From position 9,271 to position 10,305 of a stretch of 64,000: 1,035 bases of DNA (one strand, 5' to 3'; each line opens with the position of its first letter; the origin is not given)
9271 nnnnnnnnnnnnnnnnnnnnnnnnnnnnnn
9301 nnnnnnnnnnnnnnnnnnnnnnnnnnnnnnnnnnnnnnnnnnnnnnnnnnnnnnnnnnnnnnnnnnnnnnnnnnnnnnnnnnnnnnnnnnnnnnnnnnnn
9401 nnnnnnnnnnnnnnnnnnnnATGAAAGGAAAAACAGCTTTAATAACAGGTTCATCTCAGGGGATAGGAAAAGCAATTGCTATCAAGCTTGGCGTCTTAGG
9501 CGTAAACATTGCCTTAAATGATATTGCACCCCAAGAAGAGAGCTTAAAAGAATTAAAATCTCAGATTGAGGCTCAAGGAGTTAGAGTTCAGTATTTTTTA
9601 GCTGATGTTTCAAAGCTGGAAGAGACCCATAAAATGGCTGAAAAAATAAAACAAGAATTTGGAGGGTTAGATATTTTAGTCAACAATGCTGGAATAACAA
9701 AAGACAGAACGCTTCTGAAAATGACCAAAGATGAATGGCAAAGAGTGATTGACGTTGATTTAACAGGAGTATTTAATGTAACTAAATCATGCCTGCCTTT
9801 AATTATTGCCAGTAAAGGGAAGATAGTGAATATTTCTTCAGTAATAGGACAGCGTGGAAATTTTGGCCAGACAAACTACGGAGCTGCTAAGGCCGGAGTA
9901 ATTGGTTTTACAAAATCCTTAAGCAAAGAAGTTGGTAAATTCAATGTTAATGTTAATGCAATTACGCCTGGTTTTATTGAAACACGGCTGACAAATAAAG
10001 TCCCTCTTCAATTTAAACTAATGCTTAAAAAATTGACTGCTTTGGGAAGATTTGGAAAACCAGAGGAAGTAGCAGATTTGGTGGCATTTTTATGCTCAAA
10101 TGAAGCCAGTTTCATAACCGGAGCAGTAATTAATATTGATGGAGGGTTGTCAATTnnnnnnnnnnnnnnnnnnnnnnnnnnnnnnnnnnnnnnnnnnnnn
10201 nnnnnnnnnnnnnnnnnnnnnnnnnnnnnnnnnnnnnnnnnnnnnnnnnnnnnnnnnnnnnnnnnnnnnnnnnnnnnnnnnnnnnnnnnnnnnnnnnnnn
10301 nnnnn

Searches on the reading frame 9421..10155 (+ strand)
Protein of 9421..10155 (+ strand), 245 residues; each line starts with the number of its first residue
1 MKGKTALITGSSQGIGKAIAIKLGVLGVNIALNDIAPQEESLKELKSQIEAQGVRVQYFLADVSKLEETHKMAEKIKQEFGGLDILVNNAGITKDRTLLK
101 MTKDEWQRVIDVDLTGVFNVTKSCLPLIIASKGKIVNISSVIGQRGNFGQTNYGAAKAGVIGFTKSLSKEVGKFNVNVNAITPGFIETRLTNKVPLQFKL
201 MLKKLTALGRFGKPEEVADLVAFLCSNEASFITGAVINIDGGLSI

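Call 3: search_protein_families(library=pfam, proteins=[window:9421-10155:+], max_evalue=0.01)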
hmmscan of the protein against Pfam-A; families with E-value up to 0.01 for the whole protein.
window:9421-10155:+ (245 aa): 4 families
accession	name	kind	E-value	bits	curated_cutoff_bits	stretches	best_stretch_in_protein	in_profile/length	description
PF13561.12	adh_short_C2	-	1.2e-64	218.6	27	1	12-244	5-236/236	Enoyl-(Acyl carrier protein) reductase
PF00106.31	adh_short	-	5.6e-60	202.6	26.6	1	4-194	1-190/195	short chain dehydrogenase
PF08659.16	KR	-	3.7e-20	73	22.6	1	5-164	2-160/180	KR domain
PF23441.1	SDR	-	0.0075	16.1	27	0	155-243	165-255/258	SDR-like rossmann domain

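Call 4: search_protein_families(library=ncbifam, proteins=[window:9421-10155:+], max_evalue=0.01)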
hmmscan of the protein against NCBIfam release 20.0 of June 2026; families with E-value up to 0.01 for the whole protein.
window:9421-10155:+ (245 aa): 233 families (the best 25 are shown)
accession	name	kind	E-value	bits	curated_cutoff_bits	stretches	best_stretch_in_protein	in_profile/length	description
TIGR01830.1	3oxo_ACP_reduc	equivalog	6.5e-86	287.9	297.75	1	6-243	1-238/239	3-oxoacyl-[acyl-carrier-protein] reductase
NF004198.0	PRK05653.1-3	equivalog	8.4e-81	271.1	296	1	2-245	6-248/248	3-oxoacyl-ACP reductase FabG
NF004197.0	PRK05653.1-1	equivalog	4.2e-77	259.1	332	1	2-244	6-247/249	3-oxoacyl-ACP reductase FabG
NF009466.0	PRK12826.1-2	subfamily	3e-75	252.9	222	1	4-243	4-244/248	3-oxoacyl-ACP reductase FabG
TIGR01829.1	AcAcCoA_reduct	subfamily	4.2e-74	249.3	302.1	1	4-243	1-240/242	acetoacetyl-CoA reductase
NF009464.0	PRK12824.1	subfamily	4.5e-72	242.6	269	1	4-243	3-242/245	3-oxoacyl-ACP reductase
NF009546.0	PRK12935.1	equivalog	1.6e-71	240.8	418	1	2-243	5-245/247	acetoacetyl-CoA reductase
NF053542.1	FlxB_rubin_SDR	equivalog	1.4e-70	237.7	340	1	4-243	1-239/239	flexirubin biosynthesis SDR family reductase FlxB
NF004199.0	PRK05653.1-4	equivalog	4.9e-69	232.6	301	1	2-244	4-246/247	3-oxoacyl-ACP reductase FabG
NF004200.0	PRK05653.1-5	equivalog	7.7e-68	228.6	273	1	4-243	3-241/242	3-oxoacyl-ACP reductase FabG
NF006110.0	PRK08261.1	equivalog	3.2e-66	224.1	410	1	2-241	213-448/454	3-oxoacyl-ACP reductase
NF052558.1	MBtsdlDhBudC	equivalog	9.8e-66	221.9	270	1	2-244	2-242/250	meso-2,3-butanediol dehydrogenase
NF005559.1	PRK07231.1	subfamily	7.1e-63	212.4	215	1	2-244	3-248/249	glucose 1-dehydrogenase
NF006072.0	PRK08217.1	subfamily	5.1e-62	209.9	298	1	1-244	3-252/253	3-ketoacyl-(acyl-carrier-protein) reductase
NF009547.0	PRK12936.1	subfamily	8e-61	205.7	436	1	2-244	5-243/245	3-ketoacyl-(acyl-carrier-protein) reductase NodG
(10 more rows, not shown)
